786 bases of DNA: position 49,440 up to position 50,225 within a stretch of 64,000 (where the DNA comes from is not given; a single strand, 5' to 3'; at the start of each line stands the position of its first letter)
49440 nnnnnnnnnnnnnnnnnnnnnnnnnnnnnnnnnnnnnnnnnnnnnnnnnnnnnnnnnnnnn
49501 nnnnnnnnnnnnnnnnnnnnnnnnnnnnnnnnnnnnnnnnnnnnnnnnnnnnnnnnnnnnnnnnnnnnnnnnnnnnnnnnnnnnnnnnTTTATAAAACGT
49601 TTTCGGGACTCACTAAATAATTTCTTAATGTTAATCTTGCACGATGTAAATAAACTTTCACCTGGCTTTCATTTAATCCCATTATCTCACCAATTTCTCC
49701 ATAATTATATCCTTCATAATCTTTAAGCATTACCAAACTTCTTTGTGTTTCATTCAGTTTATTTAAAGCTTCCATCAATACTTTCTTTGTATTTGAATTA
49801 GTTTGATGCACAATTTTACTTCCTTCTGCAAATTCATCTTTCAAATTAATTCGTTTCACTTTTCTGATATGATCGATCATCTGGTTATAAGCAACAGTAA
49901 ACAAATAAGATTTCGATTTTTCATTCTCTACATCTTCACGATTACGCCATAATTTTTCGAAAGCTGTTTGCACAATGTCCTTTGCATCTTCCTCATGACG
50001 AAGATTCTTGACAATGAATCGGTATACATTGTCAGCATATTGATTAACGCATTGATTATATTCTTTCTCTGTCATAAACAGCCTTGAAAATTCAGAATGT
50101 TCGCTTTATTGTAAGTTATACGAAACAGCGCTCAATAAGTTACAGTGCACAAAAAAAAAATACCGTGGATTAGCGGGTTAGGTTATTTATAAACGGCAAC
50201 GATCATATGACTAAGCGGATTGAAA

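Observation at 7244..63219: Dense family of ~60-bp intergenic repeats with an invariant GC-rich 12-mer (14 copies in 64 kb)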

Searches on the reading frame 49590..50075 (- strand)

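Call 78: search_protein_families(library=pfam, proteins=[window:49590-50075:-], max_evalue=0.001)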
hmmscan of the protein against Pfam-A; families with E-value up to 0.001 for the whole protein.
window:49590-50075:- (161 aa): 4 families
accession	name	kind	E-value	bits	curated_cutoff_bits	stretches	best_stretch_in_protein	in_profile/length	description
PF08281.18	Sigma70_r4_2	-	1.2e-15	57.3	25.7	1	99-150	3-54/54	Sigma-70, region 4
PF04542.20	Sigma70_r2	-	3.5e-14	52.8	24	1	10-75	2-70/71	Sigma-70 region 2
PF04545.22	Sigma70_r4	-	1.8e-10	40.6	24.1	1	103-151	1-49/50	Sigma-70, region 4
PF07638.17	Sigma70_ECF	-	6.8e-06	26.5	21.1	1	23-151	39-180/185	ECF sigma factor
